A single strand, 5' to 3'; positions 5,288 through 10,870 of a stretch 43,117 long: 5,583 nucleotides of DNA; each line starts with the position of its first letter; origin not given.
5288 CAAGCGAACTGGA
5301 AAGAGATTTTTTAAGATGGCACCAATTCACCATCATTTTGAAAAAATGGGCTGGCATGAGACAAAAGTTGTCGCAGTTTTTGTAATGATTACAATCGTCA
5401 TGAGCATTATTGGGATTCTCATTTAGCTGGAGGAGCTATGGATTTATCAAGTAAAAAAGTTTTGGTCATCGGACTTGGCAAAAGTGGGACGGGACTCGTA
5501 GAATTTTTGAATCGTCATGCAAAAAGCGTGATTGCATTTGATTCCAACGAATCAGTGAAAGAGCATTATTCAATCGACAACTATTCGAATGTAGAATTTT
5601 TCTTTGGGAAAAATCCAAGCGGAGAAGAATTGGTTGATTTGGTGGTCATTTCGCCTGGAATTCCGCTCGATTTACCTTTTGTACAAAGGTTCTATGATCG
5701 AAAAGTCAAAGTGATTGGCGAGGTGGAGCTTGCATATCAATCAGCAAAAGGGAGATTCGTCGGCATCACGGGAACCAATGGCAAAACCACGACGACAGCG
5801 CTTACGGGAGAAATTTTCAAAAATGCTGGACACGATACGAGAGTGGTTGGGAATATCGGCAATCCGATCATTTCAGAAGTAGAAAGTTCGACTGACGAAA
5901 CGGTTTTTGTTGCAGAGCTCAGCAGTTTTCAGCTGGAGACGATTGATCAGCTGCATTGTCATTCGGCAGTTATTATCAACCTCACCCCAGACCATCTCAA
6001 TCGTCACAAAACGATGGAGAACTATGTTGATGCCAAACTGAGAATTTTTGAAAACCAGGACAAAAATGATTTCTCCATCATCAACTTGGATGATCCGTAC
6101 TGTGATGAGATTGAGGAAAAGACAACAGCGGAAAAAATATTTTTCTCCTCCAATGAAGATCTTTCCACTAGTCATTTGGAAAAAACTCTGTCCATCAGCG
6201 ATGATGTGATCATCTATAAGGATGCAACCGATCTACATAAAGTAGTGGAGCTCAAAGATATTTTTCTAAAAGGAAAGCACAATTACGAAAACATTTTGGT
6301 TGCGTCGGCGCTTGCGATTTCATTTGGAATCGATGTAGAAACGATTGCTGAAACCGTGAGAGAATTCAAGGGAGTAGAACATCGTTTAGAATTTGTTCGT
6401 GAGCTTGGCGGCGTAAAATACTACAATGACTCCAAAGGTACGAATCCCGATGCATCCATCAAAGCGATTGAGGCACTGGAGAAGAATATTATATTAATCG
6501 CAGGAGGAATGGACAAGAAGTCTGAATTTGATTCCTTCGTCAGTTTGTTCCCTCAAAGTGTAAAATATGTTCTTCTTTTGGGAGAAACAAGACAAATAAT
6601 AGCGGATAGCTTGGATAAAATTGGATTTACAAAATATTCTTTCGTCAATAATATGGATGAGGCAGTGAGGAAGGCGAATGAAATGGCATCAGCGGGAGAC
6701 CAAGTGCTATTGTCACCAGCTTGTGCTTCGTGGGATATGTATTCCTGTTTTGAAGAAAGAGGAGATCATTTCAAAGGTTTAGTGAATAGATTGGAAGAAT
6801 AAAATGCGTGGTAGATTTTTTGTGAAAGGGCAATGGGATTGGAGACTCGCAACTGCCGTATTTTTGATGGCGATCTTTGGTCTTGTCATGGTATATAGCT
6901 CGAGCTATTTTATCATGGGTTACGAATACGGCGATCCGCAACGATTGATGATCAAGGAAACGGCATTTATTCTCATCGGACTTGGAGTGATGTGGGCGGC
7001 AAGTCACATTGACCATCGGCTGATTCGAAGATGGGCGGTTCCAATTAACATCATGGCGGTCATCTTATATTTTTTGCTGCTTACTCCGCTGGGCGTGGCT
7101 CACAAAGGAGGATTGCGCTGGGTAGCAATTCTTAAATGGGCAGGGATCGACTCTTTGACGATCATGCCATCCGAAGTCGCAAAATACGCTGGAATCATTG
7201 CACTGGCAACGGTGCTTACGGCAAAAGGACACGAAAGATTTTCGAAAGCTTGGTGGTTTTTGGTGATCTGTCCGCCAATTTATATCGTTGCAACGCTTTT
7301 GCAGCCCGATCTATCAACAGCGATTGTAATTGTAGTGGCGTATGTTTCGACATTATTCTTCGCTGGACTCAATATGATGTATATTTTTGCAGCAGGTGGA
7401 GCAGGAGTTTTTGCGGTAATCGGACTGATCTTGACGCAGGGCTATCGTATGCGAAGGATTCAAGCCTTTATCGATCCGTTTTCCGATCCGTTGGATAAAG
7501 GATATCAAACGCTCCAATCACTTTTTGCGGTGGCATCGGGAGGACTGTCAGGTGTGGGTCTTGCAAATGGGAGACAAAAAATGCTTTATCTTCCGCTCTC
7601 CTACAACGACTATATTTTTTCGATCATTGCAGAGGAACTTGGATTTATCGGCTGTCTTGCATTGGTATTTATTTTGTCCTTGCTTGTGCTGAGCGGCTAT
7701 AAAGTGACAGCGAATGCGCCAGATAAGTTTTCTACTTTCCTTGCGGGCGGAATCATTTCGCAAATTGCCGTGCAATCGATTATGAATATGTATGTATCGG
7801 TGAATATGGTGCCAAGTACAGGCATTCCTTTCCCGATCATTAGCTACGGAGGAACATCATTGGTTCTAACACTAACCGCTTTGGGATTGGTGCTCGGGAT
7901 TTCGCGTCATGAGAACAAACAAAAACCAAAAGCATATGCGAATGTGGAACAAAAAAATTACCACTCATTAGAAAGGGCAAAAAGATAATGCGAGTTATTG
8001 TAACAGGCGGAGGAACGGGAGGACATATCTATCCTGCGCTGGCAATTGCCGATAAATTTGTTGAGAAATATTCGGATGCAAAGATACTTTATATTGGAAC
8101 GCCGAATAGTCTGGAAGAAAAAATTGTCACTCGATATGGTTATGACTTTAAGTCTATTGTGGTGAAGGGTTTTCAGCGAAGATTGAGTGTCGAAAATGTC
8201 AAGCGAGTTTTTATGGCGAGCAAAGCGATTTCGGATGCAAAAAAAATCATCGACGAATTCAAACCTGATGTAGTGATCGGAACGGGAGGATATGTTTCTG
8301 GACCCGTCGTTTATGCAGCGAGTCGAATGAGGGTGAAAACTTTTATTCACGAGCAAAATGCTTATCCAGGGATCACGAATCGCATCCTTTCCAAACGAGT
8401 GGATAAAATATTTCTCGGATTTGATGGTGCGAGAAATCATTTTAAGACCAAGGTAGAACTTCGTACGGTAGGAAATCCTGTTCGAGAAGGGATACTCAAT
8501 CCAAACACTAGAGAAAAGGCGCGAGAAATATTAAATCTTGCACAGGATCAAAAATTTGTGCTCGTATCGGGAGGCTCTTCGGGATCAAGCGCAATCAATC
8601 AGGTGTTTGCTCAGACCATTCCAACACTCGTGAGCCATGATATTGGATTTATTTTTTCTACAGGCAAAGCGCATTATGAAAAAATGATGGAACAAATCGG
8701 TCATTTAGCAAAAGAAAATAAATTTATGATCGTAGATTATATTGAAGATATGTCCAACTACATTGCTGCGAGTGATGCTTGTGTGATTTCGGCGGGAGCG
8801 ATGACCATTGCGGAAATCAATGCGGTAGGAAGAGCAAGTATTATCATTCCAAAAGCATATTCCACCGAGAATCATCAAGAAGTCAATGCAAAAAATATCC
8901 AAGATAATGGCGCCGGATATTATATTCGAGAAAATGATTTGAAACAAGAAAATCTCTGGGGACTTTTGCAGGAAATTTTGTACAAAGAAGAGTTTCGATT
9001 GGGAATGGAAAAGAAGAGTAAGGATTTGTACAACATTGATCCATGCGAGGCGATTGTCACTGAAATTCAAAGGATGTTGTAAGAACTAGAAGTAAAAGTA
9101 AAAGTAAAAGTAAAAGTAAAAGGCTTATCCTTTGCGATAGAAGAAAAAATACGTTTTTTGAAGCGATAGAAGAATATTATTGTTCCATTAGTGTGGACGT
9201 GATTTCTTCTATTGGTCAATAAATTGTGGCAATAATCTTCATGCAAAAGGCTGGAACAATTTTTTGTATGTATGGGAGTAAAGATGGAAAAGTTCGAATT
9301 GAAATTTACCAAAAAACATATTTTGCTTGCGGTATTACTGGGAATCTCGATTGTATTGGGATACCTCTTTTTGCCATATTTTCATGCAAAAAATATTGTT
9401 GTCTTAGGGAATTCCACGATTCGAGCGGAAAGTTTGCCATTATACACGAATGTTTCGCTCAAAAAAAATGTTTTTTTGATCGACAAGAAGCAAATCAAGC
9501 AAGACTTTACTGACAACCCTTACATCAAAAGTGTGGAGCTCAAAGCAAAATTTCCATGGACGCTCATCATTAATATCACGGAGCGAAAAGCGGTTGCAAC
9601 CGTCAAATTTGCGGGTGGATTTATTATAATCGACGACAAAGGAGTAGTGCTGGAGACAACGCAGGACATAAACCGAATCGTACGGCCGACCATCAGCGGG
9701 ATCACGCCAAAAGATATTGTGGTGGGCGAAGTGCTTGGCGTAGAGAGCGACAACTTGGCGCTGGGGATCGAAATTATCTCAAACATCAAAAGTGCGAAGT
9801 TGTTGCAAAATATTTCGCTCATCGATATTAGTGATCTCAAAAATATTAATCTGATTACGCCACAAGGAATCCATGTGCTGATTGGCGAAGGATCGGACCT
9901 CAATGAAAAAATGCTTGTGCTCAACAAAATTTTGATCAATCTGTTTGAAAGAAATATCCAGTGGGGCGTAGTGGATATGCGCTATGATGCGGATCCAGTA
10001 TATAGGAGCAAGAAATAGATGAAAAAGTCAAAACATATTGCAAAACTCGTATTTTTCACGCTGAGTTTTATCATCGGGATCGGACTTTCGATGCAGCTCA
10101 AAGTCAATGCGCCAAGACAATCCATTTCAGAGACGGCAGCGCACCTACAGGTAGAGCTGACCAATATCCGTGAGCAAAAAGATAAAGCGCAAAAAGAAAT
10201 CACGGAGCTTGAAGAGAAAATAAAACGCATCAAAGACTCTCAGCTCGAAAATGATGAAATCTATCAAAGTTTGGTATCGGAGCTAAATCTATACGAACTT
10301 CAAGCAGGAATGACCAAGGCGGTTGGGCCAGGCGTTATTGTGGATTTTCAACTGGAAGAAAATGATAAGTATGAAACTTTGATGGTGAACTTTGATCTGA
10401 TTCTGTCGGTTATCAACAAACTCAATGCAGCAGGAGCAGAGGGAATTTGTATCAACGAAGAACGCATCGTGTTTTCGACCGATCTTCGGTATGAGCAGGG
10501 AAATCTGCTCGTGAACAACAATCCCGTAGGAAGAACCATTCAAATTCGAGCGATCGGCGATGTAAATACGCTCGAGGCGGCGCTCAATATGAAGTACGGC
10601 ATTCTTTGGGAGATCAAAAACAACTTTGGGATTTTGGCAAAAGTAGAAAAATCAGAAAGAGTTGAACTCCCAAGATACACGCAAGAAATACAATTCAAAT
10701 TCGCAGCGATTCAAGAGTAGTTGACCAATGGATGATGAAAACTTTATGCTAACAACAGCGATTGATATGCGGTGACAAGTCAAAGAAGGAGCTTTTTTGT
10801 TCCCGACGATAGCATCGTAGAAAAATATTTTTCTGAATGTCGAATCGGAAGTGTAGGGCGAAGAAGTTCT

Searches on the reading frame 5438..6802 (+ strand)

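Call 74: search_protein_families(library=pfam, proteins=[window:5438-6802:+], max_evalue=0.0001)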
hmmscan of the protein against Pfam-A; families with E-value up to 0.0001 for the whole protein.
window:5438-6802:+ (454 aa): 3 families
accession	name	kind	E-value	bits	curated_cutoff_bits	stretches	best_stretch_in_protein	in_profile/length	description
PF08245.18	Mur_ligase_M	-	8.2e-34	117.7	24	1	110-293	1-200/200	Mur ligase middle domain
PF02875.26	Mur_ligase_C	-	1e-17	65.6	28.4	1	315-429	1-127/127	Mur ligase, glutamate ligase domain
PF21799.2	MurD-like_N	-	5.9e-14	52.6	27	1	6-94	1-88/88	Mur ligase MurD-like, N-terminal domain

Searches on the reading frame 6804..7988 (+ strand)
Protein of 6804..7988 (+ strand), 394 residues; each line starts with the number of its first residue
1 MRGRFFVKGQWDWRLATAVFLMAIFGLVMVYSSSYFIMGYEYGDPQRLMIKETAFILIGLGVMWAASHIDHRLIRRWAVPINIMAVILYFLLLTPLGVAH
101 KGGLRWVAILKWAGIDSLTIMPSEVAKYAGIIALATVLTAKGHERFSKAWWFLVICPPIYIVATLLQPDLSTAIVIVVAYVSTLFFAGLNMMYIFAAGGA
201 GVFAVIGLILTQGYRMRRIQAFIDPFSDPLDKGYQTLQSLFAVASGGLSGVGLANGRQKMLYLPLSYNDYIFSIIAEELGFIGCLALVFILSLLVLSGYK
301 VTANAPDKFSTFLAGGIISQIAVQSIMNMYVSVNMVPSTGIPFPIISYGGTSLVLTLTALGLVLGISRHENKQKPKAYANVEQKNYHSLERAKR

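Call 74: search_protein_families(library=pfam, proteins=[window:6804-7988:+], max_evalue=0.0001)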
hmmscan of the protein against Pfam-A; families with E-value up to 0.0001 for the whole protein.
window:6804-7988:+ (394 aa): 1 family
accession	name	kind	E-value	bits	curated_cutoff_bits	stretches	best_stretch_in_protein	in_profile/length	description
PF01098.24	FTSW_RODA_SPOVE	-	2.1e-87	293.9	26.4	1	16-371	5-355/356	Cell cycle protein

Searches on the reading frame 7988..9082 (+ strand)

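Call 74: search_protein_families(library=pfam, proteins=[window:7988-9082:+], max_evalue=0.0001)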
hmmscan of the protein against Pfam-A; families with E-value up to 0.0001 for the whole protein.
window:7988-9082:+ (364 aa): 3 families
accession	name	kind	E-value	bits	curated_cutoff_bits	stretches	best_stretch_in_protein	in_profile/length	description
PF03033.26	Glyco_transf_28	-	3.4e-43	147.5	26.2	1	3-142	1-138/139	Glycosyltransferase family 28 N-terminal domain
PF04101.22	Glyco_tran_28_C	-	3.8e-33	115.3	22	1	191-344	2-154/166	Glycosyltransferase family 28 C-terminal domain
PF02684.21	LpxB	-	1.9e-05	24.1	22.6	1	133-280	129-279/374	Lipid-A-disaccharide synthetase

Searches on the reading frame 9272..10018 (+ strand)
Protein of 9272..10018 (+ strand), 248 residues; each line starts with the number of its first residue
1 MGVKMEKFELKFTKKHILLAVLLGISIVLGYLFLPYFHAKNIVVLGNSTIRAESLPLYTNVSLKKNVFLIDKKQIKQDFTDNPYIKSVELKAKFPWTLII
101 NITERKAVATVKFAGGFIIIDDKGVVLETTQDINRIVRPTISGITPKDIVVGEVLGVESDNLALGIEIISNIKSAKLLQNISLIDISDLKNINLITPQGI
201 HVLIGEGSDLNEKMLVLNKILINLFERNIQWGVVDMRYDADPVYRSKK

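Call 74: search_protein_families(library=pfam, proteins=[window:9272-10018:+], max_evalue=0.0001)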
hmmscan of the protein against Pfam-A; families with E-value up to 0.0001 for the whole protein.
window:9272-10018:+ (248 aa): 2 families
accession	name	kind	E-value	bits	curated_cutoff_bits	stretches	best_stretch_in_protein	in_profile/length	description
PF08478.15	POTRA_1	-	4.8e-12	46.4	23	1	37-105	1-69/69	POTRA domain, FtsQ-type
PF03799.20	FtsQ_DivIB_C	-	2.9e-07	31.8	21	1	113-237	5-114/114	Cell division protein FtsQ/DivIB, C-terminal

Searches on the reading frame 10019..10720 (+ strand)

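Call 74: search_protein_families(library=pfam, proteins=[window:10019-10720:+], max_evalue=0.0001)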
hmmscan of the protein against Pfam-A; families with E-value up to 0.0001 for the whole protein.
window:10019-10720:+ (233 aa): 1 family
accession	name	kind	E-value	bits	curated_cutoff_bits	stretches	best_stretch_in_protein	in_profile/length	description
PF05949.17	DUF881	-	1.3e-31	109.8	25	1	89-229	2-145/146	Bacterial protein of unknown function (DUF881)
